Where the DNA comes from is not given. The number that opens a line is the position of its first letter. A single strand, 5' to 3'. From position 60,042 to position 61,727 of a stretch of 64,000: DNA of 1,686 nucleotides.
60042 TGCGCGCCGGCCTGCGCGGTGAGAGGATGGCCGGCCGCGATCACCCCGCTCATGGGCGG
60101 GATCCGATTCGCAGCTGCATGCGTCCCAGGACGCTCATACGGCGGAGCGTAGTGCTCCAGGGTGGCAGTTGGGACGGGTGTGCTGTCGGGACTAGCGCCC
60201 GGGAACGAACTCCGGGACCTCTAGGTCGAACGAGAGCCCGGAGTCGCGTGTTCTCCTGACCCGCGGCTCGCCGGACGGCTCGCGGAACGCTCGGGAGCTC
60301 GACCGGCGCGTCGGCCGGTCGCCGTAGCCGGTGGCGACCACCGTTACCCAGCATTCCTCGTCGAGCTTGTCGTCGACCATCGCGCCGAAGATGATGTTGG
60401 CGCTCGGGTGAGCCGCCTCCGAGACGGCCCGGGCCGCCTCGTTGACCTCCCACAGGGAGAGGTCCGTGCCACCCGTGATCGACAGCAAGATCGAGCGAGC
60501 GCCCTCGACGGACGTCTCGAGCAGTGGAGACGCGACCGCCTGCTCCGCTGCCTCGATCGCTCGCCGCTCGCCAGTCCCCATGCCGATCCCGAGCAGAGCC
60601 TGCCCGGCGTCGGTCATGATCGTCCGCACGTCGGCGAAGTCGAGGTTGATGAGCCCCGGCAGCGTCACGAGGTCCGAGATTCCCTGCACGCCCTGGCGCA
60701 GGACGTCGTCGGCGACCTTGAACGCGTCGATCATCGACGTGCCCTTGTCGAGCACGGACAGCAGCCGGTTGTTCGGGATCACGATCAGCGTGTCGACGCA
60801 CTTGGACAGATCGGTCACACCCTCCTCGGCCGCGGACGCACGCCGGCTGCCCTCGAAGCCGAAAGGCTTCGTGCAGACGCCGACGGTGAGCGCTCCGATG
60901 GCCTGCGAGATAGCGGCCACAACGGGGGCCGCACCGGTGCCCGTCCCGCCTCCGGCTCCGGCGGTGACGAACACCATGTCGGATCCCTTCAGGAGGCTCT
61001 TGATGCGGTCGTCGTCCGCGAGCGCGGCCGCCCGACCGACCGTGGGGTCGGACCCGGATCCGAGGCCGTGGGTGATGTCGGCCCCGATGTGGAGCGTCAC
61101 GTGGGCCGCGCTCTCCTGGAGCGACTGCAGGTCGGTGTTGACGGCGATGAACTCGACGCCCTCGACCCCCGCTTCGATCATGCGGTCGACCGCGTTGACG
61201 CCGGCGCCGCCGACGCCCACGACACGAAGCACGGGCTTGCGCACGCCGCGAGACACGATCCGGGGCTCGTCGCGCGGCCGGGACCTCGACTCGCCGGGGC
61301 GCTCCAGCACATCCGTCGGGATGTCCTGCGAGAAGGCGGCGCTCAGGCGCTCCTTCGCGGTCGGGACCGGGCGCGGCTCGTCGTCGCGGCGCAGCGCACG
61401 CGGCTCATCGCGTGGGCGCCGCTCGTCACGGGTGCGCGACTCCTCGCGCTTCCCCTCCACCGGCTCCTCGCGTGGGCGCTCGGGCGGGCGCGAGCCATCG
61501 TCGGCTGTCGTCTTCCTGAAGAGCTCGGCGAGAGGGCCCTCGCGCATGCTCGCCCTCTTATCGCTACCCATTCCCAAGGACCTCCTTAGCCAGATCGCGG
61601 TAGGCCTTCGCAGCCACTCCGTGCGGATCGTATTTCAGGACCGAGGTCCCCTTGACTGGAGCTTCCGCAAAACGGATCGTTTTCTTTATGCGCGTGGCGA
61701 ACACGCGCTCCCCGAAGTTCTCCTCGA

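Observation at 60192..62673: ParA-like ATPase translationally coupled to an ftsZ that carries its disordered region at the N-terminus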

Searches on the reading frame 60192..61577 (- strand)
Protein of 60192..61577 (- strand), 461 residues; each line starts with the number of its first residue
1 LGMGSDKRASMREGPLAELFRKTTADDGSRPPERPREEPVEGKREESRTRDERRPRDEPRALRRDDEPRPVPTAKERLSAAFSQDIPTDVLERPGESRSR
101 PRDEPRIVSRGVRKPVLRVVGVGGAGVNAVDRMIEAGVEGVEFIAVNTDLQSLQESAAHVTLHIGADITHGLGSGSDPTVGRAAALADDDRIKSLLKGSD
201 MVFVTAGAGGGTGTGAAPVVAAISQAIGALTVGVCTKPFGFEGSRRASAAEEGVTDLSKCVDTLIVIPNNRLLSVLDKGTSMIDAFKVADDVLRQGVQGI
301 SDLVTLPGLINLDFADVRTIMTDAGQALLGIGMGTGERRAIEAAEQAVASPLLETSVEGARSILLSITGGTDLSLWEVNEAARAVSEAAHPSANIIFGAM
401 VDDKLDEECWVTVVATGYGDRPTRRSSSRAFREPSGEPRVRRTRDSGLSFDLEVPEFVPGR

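Call 3: search_protein_families(library=pfam, proteins=[window:60192-61577:-])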
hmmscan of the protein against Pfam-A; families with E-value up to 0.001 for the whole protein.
window:60192-61577:- (461 aa): 2 families
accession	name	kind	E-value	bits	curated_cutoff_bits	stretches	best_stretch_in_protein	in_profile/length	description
PF00091.31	Tubulin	-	3e-43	148.8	33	1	118-276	3-189/190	Tubulin/FtsZ family, GTPase domain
PF12327.13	FtsZ_C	-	1.3e-31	109.2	27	1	325-417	1-93/95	FtsZ family, C-terminal domain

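Call 4: search_protein_families(library=ncbifam, proteins=[window:60192-61577:-])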
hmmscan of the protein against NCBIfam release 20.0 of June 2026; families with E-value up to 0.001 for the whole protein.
window:60192-61577:- (461 aa): 1 family
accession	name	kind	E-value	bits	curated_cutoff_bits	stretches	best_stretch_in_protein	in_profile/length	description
TIGR00065.1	ftsZ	equivalog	1.2e-122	409.6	295.2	1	113-428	16-334/353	cell division protein FtsZ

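Call 8: find_homologous_proteins(query=window:60192-61571:-)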
Query window:60192-61571:- (459 aa): 8000 proteins with E <= 0.001 among 8000 candidates; the best 120 are listed.
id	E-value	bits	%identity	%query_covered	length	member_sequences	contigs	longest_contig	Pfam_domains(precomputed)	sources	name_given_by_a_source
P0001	2.4e-240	816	84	100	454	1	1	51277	PF00091.32,PF12327.14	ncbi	-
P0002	2.9e-239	812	84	100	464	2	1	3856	PF00091.32,PF12327.14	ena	-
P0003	1.1e-237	807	83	100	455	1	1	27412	PF00091.32,PF12327.14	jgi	jgi:cell division protein FtsZ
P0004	3.0e-234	796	80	100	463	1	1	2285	PF00091.32,PF12327.14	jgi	jgi:cell division protein FtsZ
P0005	3.8e-234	796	81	100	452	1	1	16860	PF00091.32,PF12327.14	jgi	jgi:cell division protein FtsZ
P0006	5.5e-233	792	84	98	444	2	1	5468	PF00091.32,PF12327.14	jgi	jgi:cell division protein FtsZ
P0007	7.4e-232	788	81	100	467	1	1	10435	PF00091.32,PF12327.14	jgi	jgi:cell division protein FtsZ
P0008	2.3e-230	783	80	100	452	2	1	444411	PF00091.32,PF12327.14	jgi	jgi:cell division protein FtsZ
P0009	2.0e-229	780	81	100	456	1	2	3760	PF00091.32,PF12327.14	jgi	jgi:cell division protein FtsZ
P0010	2.4e-227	773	81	100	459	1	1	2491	PF00091.32,PF12327.14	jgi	jgi:cell division protein FtsZ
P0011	4.4e-227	772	81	100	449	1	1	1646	PF00091.32,PF12327.14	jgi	jgi:cell division protein FtsZ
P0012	1.1e-225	768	80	100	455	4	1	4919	PF00091.32,PF12327.14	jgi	jgi:cell division protein FtsZ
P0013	3.0e-225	766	80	98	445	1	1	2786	PF00091.32,PF12327.14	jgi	jgi:cell division protein FtsZ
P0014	4.0e-225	766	79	100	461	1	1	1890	PF00091.32,PF12327.14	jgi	jgi:cell division protein FtsZ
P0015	1.2e-224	764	80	100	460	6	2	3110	PF00091.32,PF12327.14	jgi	jgi:cell division protein FtsZ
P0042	4.1e-209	713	74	100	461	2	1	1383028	PF00091.32,PF12327.14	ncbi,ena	-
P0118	1.5e-190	652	71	100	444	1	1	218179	PF00091.32,PF12327.14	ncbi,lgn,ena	-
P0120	7.8e-188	643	88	72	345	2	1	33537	PF00091.32,PF12327.14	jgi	-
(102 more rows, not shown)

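Call 11: find_encoding_contigs(protein=P0042, flank=10000, max_places=2)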
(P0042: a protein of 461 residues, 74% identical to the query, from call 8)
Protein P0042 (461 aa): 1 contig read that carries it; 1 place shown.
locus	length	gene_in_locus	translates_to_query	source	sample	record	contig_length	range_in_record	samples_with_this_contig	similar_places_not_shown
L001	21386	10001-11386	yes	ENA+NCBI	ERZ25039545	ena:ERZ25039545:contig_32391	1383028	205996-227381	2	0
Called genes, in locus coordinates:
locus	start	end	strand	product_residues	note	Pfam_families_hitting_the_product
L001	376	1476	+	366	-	PF03979:Sigma70_r1_1, PF00140:Sigma70_r1_2, PF04542:Sigma70_r2, PF04539:Sigma70_r3, PF04545:Sigma70_r4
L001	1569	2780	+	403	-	PF00437:T2SSE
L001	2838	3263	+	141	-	PF01638:HxlR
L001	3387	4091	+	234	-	-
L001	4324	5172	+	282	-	-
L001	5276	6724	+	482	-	-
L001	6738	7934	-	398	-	PF01656:CbiA, PF02374:ArsA_ATPase, PF10609:ParA (weak), PF13614:AAA_31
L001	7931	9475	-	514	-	PF01656:CbiA, PF02374:ArsA_ATPase, PF13614:AAA_31 (weak)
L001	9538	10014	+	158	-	PF01656:CbiA (weak), PF13614:AAA_31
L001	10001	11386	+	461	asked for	PF00091:Tubulin, PF12327:FtsZ_C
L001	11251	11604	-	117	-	-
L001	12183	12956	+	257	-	PF01019:G_glu_transpept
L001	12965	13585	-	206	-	PF02190:LON_substr_bdg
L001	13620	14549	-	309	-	PF01209:Ubie_methyltran, PF13489:Methyltransf_23, PF08241:Methyltransf_11, PF08242:Methyltransf_12, PF13649:Methyltransf_25, PF13847:Methyltransf_31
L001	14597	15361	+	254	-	PF13489:Methyltransf_23, PF13847:Methyltransf_31, PF08241:Methyltransf_11, PF08242:Methyltransf_12, PF13649:Methyltransf_25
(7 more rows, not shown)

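Call 12: find_encoding_contigs(protein=P0118, flank=10000, max_places=2)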
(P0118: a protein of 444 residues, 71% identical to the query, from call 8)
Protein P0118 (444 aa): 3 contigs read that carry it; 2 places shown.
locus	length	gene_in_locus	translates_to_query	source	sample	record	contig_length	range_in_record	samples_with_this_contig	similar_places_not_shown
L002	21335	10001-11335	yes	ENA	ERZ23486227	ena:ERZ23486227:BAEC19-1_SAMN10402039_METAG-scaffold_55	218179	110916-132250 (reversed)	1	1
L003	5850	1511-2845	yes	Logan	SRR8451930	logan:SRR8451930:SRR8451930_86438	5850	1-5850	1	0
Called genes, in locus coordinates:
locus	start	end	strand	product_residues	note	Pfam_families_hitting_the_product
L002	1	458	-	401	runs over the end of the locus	PF03453:MoeA_N, PF00994:MoCF_biosynth, PF03454:MoeA_C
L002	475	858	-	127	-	-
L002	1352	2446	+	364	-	PF03979:Sigma70_r1_1, PF00140:Sigma70_r1_2, PF04542:Sigma70_r2, PF04539:Sigma70_r3, PF04545:Sigma70_r4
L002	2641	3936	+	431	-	PF00437:T2SSE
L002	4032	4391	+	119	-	PF01638:HxlR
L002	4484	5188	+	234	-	-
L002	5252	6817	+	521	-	-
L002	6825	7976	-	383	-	PF01656:CbiA, PF02374:ArsA_ATPase, PF10609:ParA (weak), PF13614:AAA_31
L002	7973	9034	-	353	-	PF01656:CbiA, PF02374:ArsA_ATPase, PF13614:AAA_31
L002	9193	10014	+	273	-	PF00142:Fer4_NifH, PF01656:CbiA, PF02374:ArsA_ATPase (weak), PF06564:CBP_BcsQ (weak), PF09140:MipZ, PF10609:ParA, PF13614:AAA_31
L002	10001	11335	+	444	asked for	PF00091:Tubulin, PF12327:FtsZ_C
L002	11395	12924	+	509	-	PF01019:G_glu_transpept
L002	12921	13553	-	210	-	PF02190:LON_substr_bdg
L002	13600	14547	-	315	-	PF01209:Ubie_methyltran, PF13489:Methyltransf_23, PF13847:Methyltransf_31, PF08241:Methyltransf_11, PF08242:Methyltransf_12, PF13649:Methyltransf_25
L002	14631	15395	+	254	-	PF13489:Methyltransf_23, PF13847:Methyltransf_31, PF08241:Methyltransf_11, PF08242:Methyltransf_12, PF13649:Methyltransf_25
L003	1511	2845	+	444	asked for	PF00091:Tubulin, PF12327:FtsZ_C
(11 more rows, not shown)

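Call 38: predict_structure(alignment_id=A3)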
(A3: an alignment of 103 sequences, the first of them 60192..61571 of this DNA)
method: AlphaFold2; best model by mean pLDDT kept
length: 459 residues; sequences in the alignment: 103
mean_pLDDT: 59.9   pTM: 0.47
mean pLDDT of the five models: 59.9, 58.3, 57.4, 57.0, 50.9
residues with pLDDT >= 90: 62; 70-90: 80; 50-70: 116; < 50: 201
segments of 3 or more residues with pLDDT < 50: 1-7, 21-29, 39-52, 54-66, 84-93, 106-109, 271-275, 277-323, 325-336, 353-360, 392-394, 396-428, 438-459
pLDDT, mean of each block of 10 residues (from residue 1): 48 56 46 48 43 44 52 61 47 49 49 82 86 79 91 91 83 82 96 91 86 95 90 75 80 87 68 47 40 33 29 39 45 51 57 47 54 63 60 45 39 34 43 52 40 32
secondary structure, 60 per line:
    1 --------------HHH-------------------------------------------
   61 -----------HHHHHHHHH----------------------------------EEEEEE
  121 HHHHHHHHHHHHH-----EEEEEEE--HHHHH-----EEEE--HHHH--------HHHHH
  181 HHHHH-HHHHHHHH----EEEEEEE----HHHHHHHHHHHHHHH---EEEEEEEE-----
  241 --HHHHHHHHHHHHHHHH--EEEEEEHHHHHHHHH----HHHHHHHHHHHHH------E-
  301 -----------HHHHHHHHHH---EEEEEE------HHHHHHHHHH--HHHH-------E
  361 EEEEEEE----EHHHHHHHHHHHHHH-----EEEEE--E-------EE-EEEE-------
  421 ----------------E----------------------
elements in order: H72-80 E115-120 H121-133 E139-145 H148-152 E158-161 H164-167 H176-185 H187-194 E199-205 H210-224 E228-235 H243-258 E261-266 H267-275 H280-292 H312-321 E325-330 H337-346 H349-352 E360-367 H373-386 E392-396 E410-413

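Call 49: search_solved_structures(query=window:60192-61571:-, max_evalue=1e-40, show_alignments=2)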
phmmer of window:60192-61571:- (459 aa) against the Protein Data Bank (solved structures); distinct sequences matched with E-value up to 1e-40: 49.
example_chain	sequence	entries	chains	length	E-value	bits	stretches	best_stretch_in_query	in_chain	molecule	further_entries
14uh_A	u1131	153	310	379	4e-113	381.9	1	114-437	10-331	Cell division protein FtsZ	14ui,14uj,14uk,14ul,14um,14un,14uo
1rlu_A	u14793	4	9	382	4e-113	381.9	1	114-437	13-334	Cell division protein ftsZ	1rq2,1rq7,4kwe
6ym9_A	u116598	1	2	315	1.7e-112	379.9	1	114-416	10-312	Cell division protein FtsZ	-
6ym1_A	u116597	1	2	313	1.8e-112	379.8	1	114-416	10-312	Cell division protein FtsZ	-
6y1u_A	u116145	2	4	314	1.8e-112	379.7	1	114-416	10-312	Cell division protein FtsZ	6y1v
5zue_A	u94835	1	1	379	3.5e-112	378.8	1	114-437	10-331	Cell division protein FtsZ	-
4e6e_A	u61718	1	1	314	5.7e-112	378.1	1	114-416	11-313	Cell division protein ftsZ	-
2vam_A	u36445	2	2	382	1e-111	377.3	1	115-419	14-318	CELL DIVISION PROTEIN FTSZ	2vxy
2rhh_A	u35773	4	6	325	6.4e-111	374.7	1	115-417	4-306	Cell Division Protein ftsZ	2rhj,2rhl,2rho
4u39_A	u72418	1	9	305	3.9e-110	372.1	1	115-416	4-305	Cell division protein FtsZ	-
4m8i_A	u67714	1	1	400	2.4e-109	369.5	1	114-424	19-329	Cell division protein FtsZ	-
4dxd_A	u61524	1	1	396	1.4e-108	367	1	114-426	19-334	Cell division protein FtsZ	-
3vo8_A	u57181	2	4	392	1.4e-108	366.9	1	114-426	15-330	Cell division protein FtsZ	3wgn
7ohh_A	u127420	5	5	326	2.4e-107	362.9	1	101-416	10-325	Cell division protein FtsZ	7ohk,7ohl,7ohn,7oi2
3wgj_A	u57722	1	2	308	3e-107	362.6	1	114-416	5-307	Cell division protein FtsZ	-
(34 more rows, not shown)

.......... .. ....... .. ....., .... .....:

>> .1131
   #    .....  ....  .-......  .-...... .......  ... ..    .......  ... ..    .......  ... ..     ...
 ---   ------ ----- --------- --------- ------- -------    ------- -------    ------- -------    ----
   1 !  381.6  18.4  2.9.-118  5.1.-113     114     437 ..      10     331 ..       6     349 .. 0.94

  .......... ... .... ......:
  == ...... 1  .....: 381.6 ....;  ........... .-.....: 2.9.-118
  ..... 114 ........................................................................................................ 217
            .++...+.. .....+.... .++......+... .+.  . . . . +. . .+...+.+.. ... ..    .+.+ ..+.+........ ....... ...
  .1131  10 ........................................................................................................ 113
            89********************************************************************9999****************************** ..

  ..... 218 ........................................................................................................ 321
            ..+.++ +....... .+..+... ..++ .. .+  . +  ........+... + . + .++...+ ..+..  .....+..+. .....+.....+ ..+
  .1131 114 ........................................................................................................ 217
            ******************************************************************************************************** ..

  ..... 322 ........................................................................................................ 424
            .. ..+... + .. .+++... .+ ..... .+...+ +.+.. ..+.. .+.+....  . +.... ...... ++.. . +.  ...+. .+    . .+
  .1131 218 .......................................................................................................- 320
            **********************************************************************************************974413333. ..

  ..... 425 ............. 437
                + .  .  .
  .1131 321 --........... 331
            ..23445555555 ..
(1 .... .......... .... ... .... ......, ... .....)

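Call 53: find_encoding_contigs(protein=window:60192-61571:-, flank=10000, max_places=3)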
Protein window:60192-61571:- (459 aa): no gene with exactly this product is on record in the collection.

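Call 57: find_encoding_contigs(protein=P0120, flank=6000, max_places=2)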
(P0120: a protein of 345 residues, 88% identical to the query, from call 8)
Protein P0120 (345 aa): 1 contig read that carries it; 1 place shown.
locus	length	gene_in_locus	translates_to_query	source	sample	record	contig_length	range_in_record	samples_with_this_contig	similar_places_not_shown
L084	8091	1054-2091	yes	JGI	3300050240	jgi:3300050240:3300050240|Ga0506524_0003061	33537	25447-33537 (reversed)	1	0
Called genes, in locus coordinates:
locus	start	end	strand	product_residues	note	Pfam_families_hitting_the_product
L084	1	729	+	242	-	?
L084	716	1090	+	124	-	-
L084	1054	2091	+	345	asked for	PF00091:Tubulin, PF12327:FtsZ_C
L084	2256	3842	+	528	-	PF01019:G_glu_transpept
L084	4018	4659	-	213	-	PF02190:LON_substr_bdg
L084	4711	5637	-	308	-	PF01209:Ubie_methyltran, PF13489:Methyltransf_23, PF13847:Methyltransf_31, PF08241:Methyltransf_11, PF08242:Methyltransf_12, PF13649:Methyltransf_25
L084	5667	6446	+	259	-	PF13489:Methyltransf_23, PF01135:PCMT (weak), PF13847:Methyltransf_31, PF08241:Methyltransf_11, PF08242:Methyltransf_12, PF13649:Methyltransf_25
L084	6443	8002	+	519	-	PF03065:Glyco_hydro_57, PF09210:BE_C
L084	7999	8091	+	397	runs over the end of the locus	PF08323:Glyco_transf_5, PF20706:GT4-conflict, PF13439:Glyco_transf_4, PF13477:Glyco_trans_4_2 (faint), PF13579:Glyco_trans_4_4, PF00534:Glycos_transf_1, PF13692:Glyco_trans_1_4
